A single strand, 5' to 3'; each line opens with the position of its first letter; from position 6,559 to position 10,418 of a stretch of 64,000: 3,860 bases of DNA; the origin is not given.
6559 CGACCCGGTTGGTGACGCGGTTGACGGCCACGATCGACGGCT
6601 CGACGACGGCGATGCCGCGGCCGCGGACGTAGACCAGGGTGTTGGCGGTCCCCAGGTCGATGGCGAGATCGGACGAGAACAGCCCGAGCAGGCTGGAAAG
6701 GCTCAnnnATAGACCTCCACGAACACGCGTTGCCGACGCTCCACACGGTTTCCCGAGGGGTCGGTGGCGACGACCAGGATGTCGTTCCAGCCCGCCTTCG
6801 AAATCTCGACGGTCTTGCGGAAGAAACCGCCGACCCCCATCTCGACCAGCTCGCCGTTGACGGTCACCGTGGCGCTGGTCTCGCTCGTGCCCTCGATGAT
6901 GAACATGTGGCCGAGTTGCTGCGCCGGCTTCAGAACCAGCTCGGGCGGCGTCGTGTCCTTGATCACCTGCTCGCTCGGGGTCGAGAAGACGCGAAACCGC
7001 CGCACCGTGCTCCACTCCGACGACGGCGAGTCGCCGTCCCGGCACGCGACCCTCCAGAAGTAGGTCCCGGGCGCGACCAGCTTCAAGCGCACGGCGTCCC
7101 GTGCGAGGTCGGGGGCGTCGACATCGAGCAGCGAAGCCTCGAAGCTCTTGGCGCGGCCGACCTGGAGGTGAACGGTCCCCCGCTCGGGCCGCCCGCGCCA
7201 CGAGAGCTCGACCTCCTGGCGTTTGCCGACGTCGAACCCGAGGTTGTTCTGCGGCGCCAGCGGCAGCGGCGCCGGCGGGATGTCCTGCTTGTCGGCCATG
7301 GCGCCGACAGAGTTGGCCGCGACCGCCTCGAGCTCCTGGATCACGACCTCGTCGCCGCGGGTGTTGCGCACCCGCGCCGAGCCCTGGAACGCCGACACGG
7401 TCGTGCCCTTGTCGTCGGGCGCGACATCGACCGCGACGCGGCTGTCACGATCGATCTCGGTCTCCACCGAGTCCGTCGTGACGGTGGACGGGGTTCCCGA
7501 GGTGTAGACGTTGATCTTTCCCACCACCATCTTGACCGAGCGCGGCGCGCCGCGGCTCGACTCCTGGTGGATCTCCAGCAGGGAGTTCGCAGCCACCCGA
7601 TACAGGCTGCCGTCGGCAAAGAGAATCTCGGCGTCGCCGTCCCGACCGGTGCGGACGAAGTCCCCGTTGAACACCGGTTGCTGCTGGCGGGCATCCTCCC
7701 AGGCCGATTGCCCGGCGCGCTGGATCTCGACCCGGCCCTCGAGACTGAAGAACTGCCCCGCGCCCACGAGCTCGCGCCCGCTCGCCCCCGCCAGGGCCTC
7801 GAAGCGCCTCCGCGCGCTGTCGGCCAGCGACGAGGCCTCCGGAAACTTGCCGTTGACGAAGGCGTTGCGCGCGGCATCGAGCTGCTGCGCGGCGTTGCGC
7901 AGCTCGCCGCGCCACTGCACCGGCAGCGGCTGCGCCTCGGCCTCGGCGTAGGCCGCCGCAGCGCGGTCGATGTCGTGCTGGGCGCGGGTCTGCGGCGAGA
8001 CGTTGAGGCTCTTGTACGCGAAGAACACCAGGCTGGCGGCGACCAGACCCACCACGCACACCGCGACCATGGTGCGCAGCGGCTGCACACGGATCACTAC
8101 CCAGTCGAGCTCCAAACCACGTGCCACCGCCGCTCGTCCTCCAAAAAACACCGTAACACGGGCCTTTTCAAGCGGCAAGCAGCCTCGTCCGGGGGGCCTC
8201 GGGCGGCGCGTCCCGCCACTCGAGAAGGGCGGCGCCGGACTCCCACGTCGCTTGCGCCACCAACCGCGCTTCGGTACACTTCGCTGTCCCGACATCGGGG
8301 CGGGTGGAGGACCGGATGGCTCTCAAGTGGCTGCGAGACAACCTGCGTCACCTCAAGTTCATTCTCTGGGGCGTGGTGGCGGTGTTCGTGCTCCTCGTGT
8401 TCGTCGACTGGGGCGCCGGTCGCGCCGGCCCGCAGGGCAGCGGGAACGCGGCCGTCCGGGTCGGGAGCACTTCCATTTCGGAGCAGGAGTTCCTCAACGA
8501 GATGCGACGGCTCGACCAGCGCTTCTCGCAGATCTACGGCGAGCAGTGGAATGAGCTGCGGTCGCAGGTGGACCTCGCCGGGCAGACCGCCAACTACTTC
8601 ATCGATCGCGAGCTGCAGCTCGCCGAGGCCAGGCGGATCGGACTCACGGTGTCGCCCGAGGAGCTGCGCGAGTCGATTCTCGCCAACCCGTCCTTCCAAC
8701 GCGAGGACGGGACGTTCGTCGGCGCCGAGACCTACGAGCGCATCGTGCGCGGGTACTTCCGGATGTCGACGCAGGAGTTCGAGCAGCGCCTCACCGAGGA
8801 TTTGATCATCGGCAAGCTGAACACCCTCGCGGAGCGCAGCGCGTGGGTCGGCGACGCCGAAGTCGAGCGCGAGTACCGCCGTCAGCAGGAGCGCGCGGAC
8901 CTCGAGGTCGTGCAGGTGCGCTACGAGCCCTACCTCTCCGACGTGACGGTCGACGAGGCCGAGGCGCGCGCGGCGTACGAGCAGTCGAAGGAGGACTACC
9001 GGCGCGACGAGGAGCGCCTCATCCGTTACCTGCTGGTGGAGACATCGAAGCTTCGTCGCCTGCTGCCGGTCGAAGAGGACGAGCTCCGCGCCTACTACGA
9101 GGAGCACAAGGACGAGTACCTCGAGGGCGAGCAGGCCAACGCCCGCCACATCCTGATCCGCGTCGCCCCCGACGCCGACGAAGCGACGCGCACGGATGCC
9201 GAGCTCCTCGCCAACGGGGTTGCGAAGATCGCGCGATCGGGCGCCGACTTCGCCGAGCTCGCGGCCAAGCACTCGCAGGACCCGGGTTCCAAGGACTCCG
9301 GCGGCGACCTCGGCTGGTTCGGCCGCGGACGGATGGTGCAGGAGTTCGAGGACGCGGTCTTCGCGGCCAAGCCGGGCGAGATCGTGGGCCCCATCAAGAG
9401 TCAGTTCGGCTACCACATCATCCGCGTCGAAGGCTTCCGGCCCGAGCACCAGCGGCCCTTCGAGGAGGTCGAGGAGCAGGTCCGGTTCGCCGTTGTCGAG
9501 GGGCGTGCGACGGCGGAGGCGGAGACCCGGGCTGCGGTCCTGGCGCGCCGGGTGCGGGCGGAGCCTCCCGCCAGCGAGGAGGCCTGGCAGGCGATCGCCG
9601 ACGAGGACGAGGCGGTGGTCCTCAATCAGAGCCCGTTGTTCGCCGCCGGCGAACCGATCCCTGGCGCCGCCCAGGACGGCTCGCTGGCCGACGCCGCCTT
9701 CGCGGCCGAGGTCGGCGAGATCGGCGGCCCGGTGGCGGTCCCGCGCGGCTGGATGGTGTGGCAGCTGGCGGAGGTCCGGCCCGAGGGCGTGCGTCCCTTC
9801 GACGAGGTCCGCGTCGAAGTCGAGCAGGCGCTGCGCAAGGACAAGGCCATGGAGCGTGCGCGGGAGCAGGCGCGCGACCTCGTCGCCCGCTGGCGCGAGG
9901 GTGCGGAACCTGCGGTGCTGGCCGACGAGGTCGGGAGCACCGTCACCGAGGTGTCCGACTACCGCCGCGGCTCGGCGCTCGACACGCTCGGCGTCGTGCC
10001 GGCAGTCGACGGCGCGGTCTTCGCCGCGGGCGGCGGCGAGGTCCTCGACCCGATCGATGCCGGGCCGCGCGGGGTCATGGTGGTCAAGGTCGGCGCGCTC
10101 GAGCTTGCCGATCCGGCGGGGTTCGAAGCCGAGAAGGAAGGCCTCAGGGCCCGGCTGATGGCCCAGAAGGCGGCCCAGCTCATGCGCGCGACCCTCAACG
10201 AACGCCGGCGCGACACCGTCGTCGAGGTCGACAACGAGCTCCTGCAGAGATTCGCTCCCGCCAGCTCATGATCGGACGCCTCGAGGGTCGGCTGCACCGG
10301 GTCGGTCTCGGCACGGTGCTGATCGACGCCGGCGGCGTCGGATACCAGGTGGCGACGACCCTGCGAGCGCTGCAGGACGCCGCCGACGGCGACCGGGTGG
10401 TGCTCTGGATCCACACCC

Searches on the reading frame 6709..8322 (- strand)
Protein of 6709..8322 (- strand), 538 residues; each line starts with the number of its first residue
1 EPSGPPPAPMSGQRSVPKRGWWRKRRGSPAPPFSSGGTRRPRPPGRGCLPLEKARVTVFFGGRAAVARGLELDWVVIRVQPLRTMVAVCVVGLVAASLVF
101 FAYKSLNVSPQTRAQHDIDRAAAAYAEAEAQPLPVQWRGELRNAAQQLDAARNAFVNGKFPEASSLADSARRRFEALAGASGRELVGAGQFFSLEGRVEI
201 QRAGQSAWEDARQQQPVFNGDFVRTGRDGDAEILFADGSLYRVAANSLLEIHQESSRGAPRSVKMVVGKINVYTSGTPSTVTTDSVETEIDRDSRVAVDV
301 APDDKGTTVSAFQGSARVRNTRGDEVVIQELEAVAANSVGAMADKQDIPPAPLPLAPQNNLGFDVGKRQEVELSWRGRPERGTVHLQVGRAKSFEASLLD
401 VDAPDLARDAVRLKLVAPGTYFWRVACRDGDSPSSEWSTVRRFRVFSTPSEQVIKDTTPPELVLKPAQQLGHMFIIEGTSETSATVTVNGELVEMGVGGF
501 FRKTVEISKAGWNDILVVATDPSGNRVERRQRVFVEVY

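Call 53: search_protein_families(library=pfam, proteins=[window:6709-8322:-], max_evalue=0.00001)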
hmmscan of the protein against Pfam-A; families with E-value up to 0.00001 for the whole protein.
window:6709-8322:- (538 aa): 2 families
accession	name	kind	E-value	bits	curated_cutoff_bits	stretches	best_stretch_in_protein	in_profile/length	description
PF04773.18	FecR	-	1e-08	36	24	1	222-316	2-96/97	FecR protein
PF09136.16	Glucodextran_B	-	5.8e-08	33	27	1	476-536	21-82/83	Glucodextranase, domain B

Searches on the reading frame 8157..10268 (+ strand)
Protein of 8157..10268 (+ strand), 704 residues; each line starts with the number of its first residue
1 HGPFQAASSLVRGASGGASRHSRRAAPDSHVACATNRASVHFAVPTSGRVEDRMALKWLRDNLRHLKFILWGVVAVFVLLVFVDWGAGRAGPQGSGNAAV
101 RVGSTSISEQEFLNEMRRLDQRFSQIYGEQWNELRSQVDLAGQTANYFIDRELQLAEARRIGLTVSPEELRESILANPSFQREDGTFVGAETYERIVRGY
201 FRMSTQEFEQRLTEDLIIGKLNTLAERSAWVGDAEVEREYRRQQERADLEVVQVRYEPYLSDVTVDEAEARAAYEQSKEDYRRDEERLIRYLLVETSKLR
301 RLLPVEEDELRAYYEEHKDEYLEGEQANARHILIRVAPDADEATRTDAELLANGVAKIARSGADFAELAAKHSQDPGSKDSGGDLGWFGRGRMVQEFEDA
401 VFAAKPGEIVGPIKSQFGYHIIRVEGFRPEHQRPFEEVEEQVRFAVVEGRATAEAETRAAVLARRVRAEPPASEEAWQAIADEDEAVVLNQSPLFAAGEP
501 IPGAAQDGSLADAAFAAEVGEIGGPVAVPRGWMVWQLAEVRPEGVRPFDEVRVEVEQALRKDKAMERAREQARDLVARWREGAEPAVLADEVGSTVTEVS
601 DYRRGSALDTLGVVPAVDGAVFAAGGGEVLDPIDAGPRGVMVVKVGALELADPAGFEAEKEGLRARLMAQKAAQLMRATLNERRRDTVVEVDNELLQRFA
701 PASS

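Call 53: search_protein_families(library=pfam, proteins=[window:8157-10268:+], max_evalue=0.00001)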
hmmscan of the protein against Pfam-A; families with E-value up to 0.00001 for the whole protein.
window:8157-10268:+ (704 aa): 5 families
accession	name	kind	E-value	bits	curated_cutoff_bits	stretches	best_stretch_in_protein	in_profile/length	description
PF13145.12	Rotamase_2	-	2.6e-42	144.9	27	2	305-440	1-121/121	PPIC-type PPIASE domain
PF13616.12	Rotamase_3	-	2.5e-34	118.7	22.5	1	323-424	12-112/116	PPIC-type PPIASE domain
PF00639.27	Rotamase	-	3.7e-34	118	21.7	1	331-425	1-96/97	PPIC-type PPIASE domain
PF13624.11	SurA_N_3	-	1.1e-27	97.3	27.2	1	56-221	2-161/162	SurA-like N-terminal domain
PF13623.11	SurA_N_2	-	2e-19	70.3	28.5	1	64-187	5-136/145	SurA-like N-terminal domain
